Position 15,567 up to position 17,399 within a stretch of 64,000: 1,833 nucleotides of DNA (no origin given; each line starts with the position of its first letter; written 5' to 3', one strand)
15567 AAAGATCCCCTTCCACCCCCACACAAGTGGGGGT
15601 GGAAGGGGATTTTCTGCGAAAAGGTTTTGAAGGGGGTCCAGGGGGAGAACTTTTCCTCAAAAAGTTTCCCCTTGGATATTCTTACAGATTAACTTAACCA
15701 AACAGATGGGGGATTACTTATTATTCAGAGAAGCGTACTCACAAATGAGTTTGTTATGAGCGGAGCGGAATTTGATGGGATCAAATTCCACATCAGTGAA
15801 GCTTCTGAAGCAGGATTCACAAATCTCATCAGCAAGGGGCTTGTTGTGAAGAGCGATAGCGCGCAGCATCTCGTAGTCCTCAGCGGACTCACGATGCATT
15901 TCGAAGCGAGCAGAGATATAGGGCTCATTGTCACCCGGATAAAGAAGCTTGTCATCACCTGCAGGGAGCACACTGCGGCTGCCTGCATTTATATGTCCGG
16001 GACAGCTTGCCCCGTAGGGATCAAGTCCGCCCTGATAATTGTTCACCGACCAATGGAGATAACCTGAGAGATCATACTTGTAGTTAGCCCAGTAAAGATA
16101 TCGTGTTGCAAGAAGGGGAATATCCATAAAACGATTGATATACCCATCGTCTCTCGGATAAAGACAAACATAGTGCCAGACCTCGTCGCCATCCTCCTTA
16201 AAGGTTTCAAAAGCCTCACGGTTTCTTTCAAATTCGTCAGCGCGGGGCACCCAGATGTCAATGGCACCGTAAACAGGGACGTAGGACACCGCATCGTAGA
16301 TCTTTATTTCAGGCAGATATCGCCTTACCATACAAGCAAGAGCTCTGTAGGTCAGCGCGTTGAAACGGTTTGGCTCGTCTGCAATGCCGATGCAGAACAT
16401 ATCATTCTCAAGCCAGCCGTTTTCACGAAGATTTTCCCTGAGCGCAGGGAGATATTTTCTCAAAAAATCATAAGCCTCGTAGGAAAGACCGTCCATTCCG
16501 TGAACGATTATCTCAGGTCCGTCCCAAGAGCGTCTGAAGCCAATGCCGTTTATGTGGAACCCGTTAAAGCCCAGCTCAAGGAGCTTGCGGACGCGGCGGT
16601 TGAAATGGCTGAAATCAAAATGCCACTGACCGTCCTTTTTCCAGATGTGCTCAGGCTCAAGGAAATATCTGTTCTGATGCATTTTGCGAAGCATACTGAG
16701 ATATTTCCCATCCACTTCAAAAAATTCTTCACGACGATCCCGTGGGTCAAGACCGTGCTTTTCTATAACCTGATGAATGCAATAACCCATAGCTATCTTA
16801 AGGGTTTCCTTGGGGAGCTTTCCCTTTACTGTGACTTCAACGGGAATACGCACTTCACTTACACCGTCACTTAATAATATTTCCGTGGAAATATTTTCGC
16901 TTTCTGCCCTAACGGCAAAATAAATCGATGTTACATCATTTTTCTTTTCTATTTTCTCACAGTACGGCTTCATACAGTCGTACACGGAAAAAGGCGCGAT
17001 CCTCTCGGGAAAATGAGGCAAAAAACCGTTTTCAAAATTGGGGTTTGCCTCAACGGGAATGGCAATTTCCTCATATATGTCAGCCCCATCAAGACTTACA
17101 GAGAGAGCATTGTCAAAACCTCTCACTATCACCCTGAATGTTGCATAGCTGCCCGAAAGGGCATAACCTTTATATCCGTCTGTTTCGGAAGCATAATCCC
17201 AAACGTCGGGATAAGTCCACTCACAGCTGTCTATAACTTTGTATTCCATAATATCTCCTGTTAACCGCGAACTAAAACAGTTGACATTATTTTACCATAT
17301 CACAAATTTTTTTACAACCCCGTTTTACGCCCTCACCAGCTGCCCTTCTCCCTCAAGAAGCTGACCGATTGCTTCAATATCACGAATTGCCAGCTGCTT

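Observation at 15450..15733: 284-bp nested palindrome that supplies the last codons and stop codons of two convergent genes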

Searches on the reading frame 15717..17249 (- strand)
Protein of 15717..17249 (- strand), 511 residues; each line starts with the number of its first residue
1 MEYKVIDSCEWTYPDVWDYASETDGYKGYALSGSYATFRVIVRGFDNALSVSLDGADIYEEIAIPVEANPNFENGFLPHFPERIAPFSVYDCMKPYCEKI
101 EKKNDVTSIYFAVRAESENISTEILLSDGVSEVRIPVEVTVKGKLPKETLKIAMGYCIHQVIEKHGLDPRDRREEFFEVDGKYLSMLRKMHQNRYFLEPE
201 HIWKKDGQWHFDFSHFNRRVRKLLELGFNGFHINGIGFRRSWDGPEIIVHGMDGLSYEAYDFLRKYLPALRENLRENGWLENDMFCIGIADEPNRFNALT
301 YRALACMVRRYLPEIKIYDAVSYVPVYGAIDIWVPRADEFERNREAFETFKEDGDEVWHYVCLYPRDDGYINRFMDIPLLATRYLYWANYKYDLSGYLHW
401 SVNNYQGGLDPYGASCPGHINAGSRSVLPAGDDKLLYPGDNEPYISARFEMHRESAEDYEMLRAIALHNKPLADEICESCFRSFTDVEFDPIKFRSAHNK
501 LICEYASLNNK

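Call 13: find_homologous_proteins(query=window:15717-17249:-)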
Query window:15717-17249:- (511 aa): 484 proteins with E <= 0.001 among 6522 candidates; the best 120 are listed.
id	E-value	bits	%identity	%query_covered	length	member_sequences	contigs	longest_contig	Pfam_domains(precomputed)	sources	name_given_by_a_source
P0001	0.0e+0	1167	96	100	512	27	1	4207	PF13320.13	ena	-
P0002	0.0e+0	1013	83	100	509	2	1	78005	PF13320.13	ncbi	-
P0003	7.5e-298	1007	82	100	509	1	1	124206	PF13320.13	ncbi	-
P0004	5.4e-290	981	80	100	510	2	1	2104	PF13320.13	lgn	-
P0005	1.4e-288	976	79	100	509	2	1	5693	PF13320.13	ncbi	-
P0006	3.1e-273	925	76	98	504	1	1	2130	PF13320.13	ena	-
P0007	3.8e-266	902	74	99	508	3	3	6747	PF13320.13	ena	-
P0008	1.5e-258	877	73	99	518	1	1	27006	PF13320.13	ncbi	-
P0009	6.9e-237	805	68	99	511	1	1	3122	PF13320.13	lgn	-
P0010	2.1e-235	801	66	99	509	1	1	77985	PF13320.13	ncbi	-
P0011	2.7e-231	787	65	99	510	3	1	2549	PF13320.13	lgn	-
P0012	8.2e-231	785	67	99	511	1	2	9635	PF13320.13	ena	-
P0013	5.7e-221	753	62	99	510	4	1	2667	PF13320.13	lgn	-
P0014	2.7e-220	751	62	99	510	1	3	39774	PF13320.13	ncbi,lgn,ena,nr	ncbi:MAG: DUF4091 domain-containing protein [Clostridia bacterium]|nr:DUF4091 domain-containing prot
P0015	1.3e-217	742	61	100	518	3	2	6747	PF13320.13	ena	-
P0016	1.0e-212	726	61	100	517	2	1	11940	PF13320.13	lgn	-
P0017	1.2e-204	699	61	99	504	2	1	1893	PF13320.13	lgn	-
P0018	2.6e-201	688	59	99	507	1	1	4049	PF13320.13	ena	-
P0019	6.0e-194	664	59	99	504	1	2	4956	PF13320.13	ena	-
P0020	1.6e-193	662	58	99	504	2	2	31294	PF13320.13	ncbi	-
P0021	4.6e-192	658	57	99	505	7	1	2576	PF13320.13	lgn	-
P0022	4.1e-189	648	57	99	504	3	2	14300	PF13320.13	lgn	-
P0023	4.6e-187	641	54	99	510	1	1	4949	PF13320.13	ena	-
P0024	9.8e-182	623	54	100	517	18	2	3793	PF13320.13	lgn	-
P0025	1.9e-180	619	54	99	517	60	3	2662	PF13320.13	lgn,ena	-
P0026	1.1e-177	610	53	99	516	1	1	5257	PF13320.13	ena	-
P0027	1.1e-177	610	54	99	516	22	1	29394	PF13320.13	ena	-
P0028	2.3e-176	606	53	100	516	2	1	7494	PF13320.13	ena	-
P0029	1.6e-170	586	51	99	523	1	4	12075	PF13320.13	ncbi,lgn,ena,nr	ncbi:MAG: DUF4091 domain-containing protein [Clostridia bacterium]|nr:DUF4091 domain-containing prot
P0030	4.7e-169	582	50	100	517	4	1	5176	PF13320.13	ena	-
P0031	1.8e-168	580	51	100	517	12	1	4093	PF13320.13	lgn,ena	-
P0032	1.4e-167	577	50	99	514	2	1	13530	PF13320.13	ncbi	-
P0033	2.2e-167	576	50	99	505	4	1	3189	PF13320.13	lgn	-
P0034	3.8e-167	575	51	99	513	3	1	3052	PF13320.13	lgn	-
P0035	1.1e-166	574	51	100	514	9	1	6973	PF13320.13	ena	-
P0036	2.9e-166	572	50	99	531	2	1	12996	PF13320.13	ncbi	-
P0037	8.5e-166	571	50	100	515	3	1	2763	PF13320.13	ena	-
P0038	3.7e-165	569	49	99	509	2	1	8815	PF13320.13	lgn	-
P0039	4.1e-165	569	50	99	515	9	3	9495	PF13320.13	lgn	-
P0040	7.8e-165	568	51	99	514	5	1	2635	PF13320.13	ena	-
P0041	5.3e-163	562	49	99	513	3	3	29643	PF13320.13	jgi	-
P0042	9.6e-163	561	49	100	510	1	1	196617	PF13320.13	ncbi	-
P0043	1.1e-162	561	50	99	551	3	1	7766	PF13320.13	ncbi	-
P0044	1.7e-162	560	50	99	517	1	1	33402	PF13320.13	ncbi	-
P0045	3.9e-161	555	49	99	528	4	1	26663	PF13320.13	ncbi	-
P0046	6.7e-161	555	50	99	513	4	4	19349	PF13320.13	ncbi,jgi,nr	ncbi:MAG: DUF4091 domain-containing protein [Ruminococcaceae bacterium]|nr:DUF4091 domain-containing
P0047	3.2e-160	552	49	99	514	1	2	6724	PF13320.13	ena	-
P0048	3.3e-160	552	49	99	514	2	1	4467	PF13320.13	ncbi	-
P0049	4.9e-160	552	49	99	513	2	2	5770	PF13320.13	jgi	-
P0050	1.1e-159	551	49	99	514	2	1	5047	PF13320.13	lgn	-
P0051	1.7e-159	550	50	99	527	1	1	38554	PF13320.13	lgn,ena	-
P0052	1.8e-159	550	50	99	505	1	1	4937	PF13320.13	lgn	-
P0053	3.7e-159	549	49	99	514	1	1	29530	PF13320.13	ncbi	-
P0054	9.5e-159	548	48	99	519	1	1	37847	PF13320.13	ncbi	-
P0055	2.5e-156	540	49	99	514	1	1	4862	PF13320.13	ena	-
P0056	7.5e-156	538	49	99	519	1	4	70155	PF13320.13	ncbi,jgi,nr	ncbi:MAG: DUF4091 domain-containing protein [Ruminococcaceae bacterium]|nr:DUF4091 domain-containing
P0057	2.0e-154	533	48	99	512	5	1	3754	PF13320.13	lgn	-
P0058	9.1e-153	528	48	99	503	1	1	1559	PF13320.13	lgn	-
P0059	3.1e-152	526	48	99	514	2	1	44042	PF13320.13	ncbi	-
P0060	3.0e-151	523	48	100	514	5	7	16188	PF13320.13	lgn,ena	-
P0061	9.0e-149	515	47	99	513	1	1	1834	PF13320.13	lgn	-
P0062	2.8e-148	513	46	100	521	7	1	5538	PF13320.13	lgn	-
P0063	1.8e-147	510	47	100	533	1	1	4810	PF13320.13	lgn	-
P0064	4.5e-147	509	46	98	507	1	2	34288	PF13320.13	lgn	-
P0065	1.6e-144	501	46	99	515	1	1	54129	PF13320.13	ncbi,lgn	-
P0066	3.7e-143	496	46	98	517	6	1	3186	PF13320.13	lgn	-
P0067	1.3e-140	488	46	98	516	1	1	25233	PF13320.13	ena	-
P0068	1.1e-139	485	45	98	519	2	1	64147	PF13320.13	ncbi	-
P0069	3.2e-139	483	46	97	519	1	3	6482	PF13320.13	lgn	-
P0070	9.3e-139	482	45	99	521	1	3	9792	PF13320.13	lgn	-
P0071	2.5e-138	480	43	98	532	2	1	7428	PF13320.13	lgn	-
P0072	2.5e-138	480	46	99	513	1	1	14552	PF13320.13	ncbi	-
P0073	1.4e-137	478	44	98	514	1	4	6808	PF13320.13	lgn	-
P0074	2.5e-137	477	45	98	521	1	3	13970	PF13320.13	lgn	-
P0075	6.4e-137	476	43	98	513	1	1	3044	PF13320.13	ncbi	-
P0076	1.8e-136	474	43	98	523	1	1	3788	PF13320.13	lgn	-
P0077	1.9e-136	474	44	98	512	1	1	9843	PF13320.13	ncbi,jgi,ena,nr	ncbi:MAG: DUF4091 domain-containing protein [Oscillospiraceae bacterium]|nr:DUF4091 domain-containin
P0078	3.4e-136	473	43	98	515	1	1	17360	PF13320.13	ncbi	-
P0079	4.3e-136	473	45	98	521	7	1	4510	PF13320.13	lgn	-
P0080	5.0e-136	473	44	98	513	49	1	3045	PF13320.13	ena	-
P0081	5.4e-136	472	42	98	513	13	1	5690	PF13320.13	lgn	-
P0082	8.2e-136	472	44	100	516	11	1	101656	PF13320.13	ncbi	-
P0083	1.8e-135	471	44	98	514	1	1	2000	PF13320.13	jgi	-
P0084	3.8e-135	470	45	98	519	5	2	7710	PF13320.13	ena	-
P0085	4.2e-135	470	43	98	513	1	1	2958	PF13320.13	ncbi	ncbi:MAG: DUF4091 domain-containing protein [Eubacteriales bacterium]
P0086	5.8e-135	469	45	98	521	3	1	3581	PF13320.13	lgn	-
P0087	7.3e-135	469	42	98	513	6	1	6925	PF13320.13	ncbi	-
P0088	1.4e-134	468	43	98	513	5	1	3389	PF13320.13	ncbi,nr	ncbi:MAG: DUF4091 domain-containing protein [Clostridia bacterium]|nr:DUF4091 domain-containing prot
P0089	4.3e-134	466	45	99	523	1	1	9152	PF13320.13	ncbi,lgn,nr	ncbi:MAG: DUF4091 domain-containing protein [Eubacteriales bacterium]|nr:DUF4091 domain-containing p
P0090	5.3e-134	466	44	98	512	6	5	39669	PF13320.13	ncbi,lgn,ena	-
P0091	8.5e-134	465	44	98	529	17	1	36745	PF13320.13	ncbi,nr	ncbi:MAG: DUF4091 domain-containing protein [Ruminococcaceae bacterium]|nr:DUF4091 domain-containing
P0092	1.9e-133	464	44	98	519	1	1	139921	PF13320.13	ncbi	-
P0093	2.4e-133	464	44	98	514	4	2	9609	PF13320.13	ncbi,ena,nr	ncbi:MAG: DUF4091 domain-containing protein [Clostridia bacterium]|nr:DUF4091 domain-containing prot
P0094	3.2e-133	463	44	98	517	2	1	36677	PF13320.13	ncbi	-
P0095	3.4e-133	463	43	99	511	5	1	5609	PF13320.13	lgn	-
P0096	6.3e-133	462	42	98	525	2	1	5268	PF13320.13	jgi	-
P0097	1.1e-132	462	45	98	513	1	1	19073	PF13320.13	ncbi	-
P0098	1.9e-132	461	43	98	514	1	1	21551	PF13320.13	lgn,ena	-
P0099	3.6e-132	460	42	98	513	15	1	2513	PF13320.13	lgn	-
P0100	3.8e-132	460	42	99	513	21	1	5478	PF13320.13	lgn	-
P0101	5.0e-132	459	41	98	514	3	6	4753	PF13320.13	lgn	-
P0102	8.5e-132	459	44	98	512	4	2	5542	PF13320.13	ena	-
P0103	1.1e-131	458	44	99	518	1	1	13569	PF13320.13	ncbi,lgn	-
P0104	1.8e-131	458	41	98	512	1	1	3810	PF13320.13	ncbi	-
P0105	1.9e-131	457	42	98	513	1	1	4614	PF13320.13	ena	-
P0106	2.4e-131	457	45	98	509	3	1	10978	PF13320.13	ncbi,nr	ncbi:MAG: DUF4091 domain-containing protein [Clostridia bacterium]|nr:DUF4091 domain-containing prot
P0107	3.5e-131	457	43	98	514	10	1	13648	PF13320.13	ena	-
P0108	6.3e-131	456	44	99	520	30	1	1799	PF13320.13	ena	-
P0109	6.9e-131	456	43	100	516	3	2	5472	PF13320.13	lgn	-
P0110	8.2e-131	455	43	98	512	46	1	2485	PF13320.13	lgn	-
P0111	8.4e-131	455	41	99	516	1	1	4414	PF13320.13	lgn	-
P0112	8.6e-131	455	43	98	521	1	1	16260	PF13320.13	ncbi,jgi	-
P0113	9.4e-131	455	42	96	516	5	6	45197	PF13320.13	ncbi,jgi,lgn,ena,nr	ncbi:MAG: DUF4091 domain-containing protein [Clostridiales bacterium]|nr:DUF4091 domain-containing p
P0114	9.8e-131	455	42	98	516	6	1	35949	PF13320.13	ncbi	-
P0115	1.0e-130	455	42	98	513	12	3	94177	PF13320.13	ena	-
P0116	1.2e-130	455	41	99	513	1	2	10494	PF13320.13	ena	-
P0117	1.2e-130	455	42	98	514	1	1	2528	PF13320.13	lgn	-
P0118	1.7e-130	454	42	98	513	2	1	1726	PF13320.13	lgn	-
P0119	1.9e-130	454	42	98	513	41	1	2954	PF13320.13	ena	-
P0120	2.0e-130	454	41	99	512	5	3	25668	PF13320.13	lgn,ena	-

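Call 16: find_encoding_contigs(protein=P0002, flank=4000, max_places=2)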
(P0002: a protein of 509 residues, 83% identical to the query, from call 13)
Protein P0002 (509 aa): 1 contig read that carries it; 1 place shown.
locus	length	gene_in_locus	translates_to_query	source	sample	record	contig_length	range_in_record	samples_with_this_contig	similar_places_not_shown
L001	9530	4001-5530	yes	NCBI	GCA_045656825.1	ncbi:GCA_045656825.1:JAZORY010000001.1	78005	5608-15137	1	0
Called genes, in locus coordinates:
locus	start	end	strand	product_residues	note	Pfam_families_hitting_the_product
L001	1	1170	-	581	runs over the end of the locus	PF02837:Glyco_hydro_2_N, PF22666:Glyco_hydro_2_N2, PF00703:Glyco_hydro_2, PF02836:Glyco_hydro_2_C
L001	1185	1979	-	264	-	PF01520:Amidase_3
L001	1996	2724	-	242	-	PF00756:Esterase, PF02230:Abhydrolase_2, PF12146:Hydrolase_4 (faint), PF01738:DLH (weak), PF00326:Peptidase_S9 (weak)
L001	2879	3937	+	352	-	PF04230:PS_pyruv_trans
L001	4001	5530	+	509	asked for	PF13320:GH123_cat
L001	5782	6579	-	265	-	PF02463:SMC_N (faint), PF00005:ABC_tran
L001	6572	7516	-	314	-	PF02653:BPD_transp_2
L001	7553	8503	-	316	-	PF04392:ABC_sub_bind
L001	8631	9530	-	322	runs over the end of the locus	PF04392:ABC_sub_bind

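Call 17: find_encoding_contigs(protein=P0003, flank=4000, max_places=2)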
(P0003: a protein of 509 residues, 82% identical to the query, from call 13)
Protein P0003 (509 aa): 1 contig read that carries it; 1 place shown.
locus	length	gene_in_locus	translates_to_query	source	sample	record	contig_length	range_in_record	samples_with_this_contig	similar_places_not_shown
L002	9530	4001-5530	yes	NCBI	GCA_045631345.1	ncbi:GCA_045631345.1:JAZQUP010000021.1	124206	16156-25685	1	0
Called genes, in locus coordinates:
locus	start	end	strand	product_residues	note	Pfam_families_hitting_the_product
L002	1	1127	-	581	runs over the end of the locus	PF02837:Glyco_hydro_2_N, PF22666:Glyco_hydro_2_N2, PF00703:Glyco_hydro_2, PF02836:Glyco_hydro_2_C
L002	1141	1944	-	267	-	PF01520:Amidase_3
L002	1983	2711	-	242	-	PF00756:Esterase, PF02230:Abhydrolase_2, PF12146:Hydrolase_4 (faint), PF01738:DLH (weak), PF00326:Peptidase_S9 (faint)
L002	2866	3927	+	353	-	PF04230:PS_pyruv_trans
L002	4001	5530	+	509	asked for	PF13320:GH123_cat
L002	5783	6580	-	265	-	PF00005:ABC_tran, PF02463:SMC_N (faint)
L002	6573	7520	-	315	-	PF02653:BPD_transp_2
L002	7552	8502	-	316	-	PF04392:ABC_sub_bind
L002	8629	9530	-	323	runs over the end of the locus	PF04392:ABC_sub_bind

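Call 18: find_encoding_contigs(protein=P0001, flank=4000, max_places=3)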
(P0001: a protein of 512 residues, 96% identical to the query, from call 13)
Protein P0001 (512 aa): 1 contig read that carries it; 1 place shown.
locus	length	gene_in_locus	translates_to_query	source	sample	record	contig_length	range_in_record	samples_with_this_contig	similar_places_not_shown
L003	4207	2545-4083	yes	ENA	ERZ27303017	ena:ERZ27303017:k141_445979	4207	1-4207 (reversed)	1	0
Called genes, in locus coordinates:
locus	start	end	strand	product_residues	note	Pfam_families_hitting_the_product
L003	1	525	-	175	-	?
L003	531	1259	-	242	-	PF00756:Esterase (weak), PF02230:Abhydrolase_2, PF12146:Hydrolase_4 (faint), PF01738:DLH (weak), PF00326:Peptidase_S9 (weak)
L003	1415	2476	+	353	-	PF04230:PS_pyruv_trans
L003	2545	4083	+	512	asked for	PF13320:GH123_cat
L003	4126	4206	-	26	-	?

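Call 23: find_encoding_contigs(protein=P0008, flank=2500, max_places=1)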
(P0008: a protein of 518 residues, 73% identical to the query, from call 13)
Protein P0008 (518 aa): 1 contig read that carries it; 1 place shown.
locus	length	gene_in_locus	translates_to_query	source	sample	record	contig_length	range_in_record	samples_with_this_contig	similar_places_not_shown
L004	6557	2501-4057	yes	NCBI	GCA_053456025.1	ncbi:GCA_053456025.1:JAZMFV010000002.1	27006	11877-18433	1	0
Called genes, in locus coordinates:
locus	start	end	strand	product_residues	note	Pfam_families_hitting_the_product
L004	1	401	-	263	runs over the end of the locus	PF01520:Amidase_3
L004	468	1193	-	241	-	PF00756:Esterase, PF20434:BD-FAE (faint), PF02230:Abhydrolase_2, PF12146:Hydrolase_4 (faint), PF00326:Peptidase_S9 (faint), PF01738:DLH (weak)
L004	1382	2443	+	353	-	PF04230:PS_pyruv_trans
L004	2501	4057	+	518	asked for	PF13320:GH123_cat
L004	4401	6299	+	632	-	PF02922:CBM_48, PF00128:Alpha-amylase, PF02806:Alpha-amylase_C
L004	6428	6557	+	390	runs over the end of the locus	PF00483:NTP_transferase, PF12804:NTP_transf_3 (faint), PF25084:LbH_EIF2B (weak), PF00132:Hexapep (faint), PF24894:Hexapep_GlmU, PF25247:LbH_GLGC (faint), PF25087:GMPPB_C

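Call 24: find_encoding_contigs(protein=P0010, flank=2500, max_places=1)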
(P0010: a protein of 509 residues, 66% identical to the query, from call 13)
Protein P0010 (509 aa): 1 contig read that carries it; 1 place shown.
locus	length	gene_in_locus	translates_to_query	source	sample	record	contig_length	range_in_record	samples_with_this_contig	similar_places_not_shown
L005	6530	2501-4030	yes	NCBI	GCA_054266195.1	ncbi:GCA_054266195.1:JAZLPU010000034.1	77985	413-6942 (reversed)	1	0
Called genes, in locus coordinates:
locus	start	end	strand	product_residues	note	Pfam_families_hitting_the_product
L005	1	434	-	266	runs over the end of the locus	PF01520:Amidase_3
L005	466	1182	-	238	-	PF00756:Esterase, PF20434:BD-FAE (faint), PF12146:Hydrolase_4 (faint), PF01738:DLH (weak), PF02230:Abhydrolase_2 (weak), PF00326:Peptidase_S9 (weak)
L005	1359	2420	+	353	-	PF04230:PS_pyruv_trans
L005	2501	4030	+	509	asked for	PF13320:GH123_cat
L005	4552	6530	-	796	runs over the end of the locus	?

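Call 25: find_encoding_contigs(protein=P0005, flank=2500, max_places=1)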
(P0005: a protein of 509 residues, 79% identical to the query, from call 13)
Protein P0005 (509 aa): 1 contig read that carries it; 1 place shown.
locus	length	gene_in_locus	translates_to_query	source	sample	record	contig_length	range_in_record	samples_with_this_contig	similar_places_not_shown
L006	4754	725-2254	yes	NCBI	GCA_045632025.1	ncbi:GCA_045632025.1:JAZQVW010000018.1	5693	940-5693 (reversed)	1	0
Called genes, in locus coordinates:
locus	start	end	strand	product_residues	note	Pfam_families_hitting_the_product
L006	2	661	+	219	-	?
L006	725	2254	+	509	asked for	PF13320:GH123_cat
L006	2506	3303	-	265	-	PF00005:ABC_tran, PF02463:SMC_N (faint)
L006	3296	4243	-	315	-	PF02653:BPD_transp_2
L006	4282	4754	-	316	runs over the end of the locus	PF04392:ABC_sub_bind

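Call 52: list_cluster_members(proteins=[P0001, P0123])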
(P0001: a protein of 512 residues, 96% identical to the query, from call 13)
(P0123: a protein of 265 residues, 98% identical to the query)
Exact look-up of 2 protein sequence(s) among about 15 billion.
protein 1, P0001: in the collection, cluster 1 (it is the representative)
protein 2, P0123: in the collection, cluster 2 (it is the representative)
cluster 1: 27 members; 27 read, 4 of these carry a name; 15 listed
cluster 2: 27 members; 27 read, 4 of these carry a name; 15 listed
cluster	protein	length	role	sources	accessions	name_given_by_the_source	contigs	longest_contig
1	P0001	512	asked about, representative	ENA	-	-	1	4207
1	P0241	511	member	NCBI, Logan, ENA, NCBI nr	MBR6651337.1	MAG: DUF4091 domain-containing protein [Clostridia bacterium] | DUF4091 domain-containing protein [Clostridia bacterium]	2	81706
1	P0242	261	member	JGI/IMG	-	hypothetical protein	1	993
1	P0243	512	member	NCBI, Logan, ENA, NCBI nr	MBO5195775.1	MAG: DUF4091 domain-containing protein [Clostridia bacterium] | DUF4091 domain-containing protein [Clostridia bacterium]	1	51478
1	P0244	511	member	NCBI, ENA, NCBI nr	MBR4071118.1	MAG: DUF4091 domain-containing protein [Clostridia bacterium] | DUF4091 domain-containing protein [Clostridia bacterium]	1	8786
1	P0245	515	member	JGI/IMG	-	-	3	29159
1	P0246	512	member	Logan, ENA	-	-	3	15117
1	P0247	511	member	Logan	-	-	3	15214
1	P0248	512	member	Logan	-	-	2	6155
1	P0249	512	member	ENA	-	-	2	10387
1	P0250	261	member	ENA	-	-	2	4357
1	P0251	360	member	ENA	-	-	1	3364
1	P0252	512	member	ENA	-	-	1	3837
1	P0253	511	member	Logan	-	-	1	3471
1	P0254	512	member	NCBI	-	-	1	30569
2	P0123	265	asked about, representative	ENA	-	-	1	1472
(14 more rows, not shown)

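Call 54: find_encoding_contigs(protein=P0243, flank=1500, max_places=1)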
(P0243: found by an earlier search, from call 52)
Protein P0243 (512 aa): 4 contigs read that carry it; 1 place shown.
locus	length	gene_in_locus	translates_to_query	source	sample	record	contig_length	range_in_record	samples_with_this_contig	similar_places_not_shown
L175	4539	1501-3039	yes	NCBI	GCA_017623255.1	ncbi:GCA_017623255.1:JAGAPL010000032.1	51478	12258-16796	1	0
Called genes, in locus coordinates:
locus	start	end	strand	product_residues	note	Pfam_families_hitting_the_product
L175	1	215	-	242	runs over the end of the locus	PF00756:Esterase (weak), PF02230:Abhydrolase_2, PF12146:Hydrolase_4 (faint), PF01738:DLH (weak), PF00326:Peptidase_S9 (weak)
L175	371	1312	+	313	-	PF04230:PS_pyruv_trans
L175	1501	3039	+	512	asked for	PF13320:GH123_cat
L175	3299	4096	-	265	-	PF02463:SMC_N (faint), PF00005:ABC_tran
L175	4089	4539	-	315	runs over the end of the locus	PF02653:BPD_transp_2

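Call 55: find_encoding_contigs(protein=P0254, flank=1500, max_places=1)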
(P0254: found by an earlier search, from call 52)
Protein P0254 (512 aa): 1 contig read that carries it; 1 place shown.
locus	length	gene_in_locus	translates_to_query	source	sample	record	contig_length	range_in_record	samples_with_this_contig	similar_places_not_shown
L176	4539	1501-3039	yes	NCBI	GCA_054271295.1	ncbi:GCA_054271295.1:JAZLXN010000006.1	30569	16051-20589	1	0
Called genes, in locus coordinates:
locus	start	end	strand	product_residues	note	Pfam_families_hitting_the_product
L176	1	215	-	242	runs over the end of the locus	PF00756:Esterase (weak), PF02230:Abhydrolase_2, PF12146:Hydrolase_4 (faint), PF01738:DLH (weak), PF00326:Peptidase_S9 (weak)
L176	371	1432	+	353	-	PF04230:PS_pyruv_trans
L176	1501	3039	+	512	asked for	PF13320:GH123_cat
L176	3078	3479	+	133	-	-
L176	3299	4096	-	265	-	PF02463:SMC_N (faint), PF00005:ABC_tran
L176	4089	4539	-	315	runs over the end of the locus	PF02653:BPD_transp_2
